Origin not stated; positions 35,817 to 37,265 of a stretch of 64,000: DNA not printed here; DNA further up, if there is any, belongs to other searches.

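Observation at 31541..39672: Six-gene, translationally coupled lipid-linked glycosylation operon carrying two non-canonical members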

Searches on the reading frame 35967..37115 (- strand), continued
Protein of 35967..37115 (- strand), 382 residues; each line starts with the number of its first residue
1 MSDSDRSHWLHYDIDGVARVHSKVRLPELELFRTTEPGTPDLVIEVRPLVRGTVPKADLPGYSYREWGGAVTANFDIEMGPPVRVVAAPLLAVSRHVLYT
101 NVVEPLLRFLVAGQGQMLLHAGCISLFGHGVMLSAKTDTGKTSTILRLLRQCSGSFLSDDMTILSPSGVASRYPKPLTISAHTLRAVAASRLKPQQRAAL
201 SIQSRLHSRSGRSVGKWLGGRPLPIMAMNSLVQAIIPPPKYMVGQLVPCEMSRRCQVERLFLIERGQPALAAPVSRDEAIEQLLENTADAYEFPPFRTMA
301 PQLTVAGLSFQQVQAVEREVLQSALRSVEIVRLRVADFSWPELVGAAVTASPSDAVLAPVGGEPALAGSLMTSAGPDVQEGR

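Call 31: search_solved_structures(query=L059:12840-13961:+, max_evalue=0.001, show_alignments=5)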
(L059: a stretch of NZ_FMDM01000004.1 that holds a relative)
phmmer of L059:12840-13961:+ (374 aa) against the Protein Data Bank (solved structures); distinct sequences matched with E-value up to 0.001: 6.
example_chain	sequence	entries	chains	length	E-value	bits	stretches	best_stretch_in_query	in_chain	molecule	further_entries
8yk5_A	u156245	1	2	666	1.2e-29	106.7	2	20-190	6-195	phospholipase C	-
2d1g_A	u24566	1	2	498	3.3e-29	105.2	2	233-374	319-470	acid phosphatase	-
8k3g_A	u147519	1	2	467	2.3e-26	95.8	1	108-311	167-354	Phospholipase C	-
9gye_A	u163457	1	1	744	1.9e-23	86.3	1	10-311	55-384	phospholipase C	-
9gy2_A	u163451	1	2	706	4.6e-23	85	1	15-312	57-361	phospholipase C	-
8hav_A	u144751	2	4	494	5e-18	68.4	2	256-312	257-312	Non-specific phospholipase C4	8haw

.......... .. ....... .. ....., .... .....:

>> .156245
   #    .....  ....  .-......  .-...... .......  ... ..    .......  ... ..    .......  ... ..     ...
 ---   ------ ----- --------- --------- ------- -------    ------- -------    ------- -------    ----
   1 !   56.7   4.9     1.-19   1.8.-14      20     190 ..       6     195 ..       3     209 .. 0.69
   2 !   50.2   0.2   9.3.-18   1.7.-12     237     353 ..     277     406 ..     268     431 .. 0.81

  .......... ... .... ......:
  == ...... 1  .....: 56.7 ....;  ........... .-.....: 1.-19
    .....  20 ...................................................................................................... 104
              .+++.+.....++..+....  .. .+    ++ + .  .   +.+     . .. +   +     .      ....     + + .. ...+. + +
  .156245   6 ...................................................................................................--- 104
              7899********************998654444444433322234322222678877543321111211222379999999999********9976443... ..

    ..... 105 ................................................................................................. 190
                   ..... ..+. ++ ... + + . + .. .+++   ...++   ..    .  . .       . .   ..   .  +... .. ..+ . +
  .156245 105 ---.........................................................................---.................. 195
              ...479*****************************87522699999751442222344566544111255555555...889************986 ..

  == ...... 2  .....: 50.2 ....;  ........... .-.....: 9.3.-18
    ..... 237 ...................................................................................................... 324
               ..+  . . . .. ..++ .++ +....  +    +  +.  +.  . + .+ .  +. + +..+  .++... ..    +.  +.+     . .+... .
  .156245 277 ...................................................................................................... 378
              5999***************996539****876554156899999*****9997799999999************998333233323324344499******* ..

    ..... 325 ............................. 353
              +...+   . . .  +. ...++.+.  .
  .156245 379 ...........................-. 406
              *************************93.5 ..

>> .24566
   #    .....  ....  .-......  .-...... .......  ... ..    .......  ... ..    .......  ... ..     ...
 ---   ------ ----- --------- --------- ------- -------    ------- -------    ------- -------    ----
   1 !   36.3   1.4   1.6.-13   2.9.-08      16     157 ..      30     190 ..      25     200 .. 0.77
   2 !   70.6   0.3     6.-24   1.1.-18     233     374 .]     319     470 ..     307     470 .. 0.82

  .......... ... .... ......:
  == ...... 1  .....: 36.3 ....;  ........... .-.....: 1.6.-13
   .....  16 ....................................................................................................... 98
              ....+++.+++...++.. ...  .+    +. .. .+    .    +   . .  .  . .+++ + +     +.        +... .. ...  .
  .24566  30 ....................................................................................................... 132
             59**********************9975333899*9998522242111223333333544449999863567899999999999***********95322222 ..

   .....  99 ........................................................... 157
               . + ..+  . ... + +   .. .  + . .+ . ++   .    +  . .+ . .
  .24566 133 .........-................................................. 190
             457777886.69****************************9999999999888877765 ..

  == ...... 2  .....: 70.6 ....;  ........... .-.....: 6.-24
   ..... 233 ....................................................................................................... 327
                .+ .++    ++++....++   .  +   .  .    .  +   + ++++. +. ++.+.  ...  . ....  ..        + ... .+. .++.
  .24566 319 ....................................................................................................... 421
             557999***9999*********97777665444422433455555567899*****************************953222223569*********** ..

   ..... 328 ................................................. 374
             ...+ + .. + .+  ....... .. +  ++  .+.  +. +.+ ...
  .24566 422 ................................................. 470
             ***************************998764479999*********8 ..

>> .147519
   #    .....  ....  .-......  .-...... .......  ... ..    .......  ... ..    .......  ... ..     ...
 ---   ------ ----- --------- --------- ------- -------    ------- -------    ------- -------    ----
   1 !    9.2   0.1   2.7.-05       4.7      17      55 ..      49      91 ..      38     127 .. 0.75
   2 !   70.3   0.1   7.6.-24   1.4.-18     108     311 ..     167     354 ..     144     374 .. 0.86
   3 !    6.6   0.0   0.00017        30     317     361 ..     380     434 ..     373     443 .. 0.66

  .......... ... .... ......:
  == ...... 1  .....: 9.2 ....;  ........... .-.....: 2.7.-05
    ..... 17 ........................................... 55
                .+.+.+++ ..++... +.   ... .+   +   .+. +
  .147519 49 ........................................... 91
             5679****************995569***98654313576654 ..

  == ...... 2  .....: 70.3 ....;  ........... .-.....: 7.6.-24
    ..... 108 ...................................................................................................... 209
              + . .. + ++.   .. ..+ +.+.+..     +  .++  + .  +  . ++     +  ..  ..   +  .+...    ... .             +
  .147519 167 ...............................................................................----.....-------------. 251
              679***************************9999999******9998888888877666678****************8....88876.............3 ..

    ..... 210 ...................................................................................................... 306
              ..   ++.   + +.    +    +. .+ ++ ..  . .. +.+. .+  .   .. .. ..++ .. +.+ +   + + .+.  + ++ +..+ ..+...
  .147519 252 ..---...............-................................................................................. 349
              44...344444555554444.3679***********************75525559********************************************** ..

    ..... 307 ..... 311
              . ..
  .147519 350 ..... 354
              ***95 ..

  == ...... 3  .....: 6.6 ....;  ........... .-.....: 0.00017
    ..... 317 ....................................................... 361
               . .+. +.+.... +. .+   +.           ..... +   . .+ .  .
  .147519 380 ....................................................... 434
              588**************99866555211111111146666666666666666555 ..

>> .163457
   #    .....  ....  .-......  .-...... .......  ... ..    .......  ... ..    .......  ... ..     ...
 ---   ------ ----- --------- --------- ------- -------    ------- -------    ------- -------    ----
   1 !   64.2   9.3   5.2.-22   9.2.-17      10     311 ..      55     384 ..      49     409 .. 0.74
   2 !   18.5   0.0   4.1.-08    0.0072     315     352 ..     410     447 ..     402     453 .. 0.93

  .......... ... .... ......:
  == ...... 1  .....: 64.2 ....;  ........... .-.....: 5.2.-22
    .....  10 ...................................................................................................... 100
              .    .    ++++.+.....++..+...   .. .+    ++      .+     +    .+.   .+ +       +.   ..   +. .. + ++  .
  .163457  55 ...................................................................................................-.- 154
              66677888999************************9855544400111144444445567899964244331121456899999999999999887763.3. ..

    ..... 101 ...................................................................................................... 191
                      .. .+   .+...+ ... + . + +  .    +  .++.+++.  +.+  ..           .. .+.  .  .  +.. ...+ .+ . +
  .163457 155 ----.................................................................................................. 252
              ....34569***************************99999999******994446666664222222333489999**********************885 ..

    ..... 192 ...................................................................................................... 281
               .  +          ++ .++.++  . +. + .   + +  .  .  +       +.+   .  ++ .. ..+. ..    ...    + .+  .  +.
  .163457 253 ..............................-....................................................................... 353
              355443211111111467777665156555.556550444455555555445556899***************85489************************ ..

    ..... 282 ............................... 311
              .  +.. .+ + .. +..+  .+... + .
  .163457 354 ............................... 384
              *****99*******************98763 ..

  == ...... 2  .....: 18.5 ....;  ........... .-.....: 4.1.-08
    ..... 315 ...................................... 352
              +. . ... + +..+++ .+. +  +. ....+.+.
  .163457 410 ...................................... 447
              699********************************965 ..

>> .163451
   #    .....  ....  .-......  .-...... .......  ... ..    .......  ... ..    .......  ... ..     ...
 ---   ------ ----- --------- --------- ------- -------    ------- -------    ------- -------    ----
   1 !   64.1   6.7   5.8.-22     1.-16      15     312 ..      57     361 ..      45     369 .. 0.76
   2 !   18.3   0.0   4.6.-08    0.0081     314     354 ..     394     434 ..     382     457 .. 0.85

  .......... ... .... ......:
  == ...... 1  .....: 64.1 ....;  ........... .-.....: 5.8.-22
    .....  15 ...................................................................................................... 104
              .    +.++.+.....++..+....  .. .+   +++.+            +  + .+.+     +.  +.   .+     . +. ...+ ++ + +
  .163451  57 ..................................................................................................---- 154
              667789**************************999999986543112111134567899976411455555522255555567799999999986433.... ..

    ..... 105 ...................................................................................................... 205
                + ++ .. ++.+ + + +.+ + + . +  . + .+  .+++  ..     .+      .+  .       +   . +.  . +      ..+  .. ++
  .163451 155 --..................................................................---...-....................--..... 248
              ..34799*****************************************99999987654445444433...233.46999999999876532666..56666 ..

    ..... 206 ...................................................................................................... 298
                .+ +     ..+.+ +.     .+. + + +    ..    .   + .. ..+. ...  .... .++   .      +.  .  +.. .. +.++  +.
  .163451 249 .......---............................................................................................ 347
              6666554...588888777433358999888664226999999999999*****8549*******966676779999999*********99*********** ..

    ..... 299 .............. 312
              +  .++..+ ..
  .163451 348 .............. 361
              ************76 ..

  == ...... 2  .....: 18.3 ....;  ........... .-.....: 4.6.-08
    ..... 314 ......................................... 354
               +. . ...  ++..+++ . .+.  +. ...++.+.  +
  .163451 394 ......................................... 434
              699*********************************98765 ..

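Call 48: search_protein_families(library=pfam, proteins=[window:35967-37115:-], max_evalue=10)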
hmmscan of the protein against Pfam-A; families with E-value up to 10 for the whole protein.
window:35967-37115:- (382 aa): 1 family
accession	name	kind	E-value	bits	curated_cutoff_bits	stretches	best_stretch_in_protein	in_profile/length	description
PF07475.17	Hpr_kinase_C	-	0.0086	16.1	33.3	1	117-163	7-52/171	HPr Serine kinase C-terminal domain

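Call 63: search_protein_representatives(alignment_id=A1)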
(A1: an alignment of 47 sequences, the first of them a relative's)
Query: 47 sequences, 379 profile positions. Proteins with E-value up to 0.001 (for the whole library): 3349; up to 1e-10: 606; up to 1e-30: 223. The best 150 are listed.
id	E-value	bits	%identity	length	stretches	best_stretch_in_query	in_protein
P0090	9.3e-169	577.6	-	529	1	5-359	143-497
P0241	1.2e-155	534.5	-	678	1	6-355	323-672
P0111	2.0e-149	514.0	-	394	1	9-351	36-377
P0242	6.7e-145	499.0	-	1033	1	8-356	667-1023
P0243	1.2e-142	491.7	-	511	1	5-355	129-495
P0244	1.8e-139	481.2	-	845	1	5-359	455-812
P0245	1.1e-135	468.7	-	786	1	9-356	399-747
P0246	1.1e-135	468.7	-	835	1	8-363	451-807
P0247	1.6e-135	468.2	-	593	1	9-357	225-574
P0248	1.9e-134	464.7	-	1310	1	5-351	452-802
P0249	2.1e-134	464.5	-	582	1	6-357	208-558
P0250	4.9e-134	463.3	-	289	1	3-278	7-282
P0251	5.8e-133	459.8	-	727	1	8-361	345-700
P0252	2.0e-132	458.0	-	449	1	6-351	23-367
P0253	2.1e-131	454.6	-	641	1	10-361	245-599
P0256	1.2e-130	452.1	-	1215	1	7-350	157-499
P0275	8.2e-100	350.6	-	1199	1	6-351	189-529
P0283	6.0e-98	344.5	-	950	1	9-356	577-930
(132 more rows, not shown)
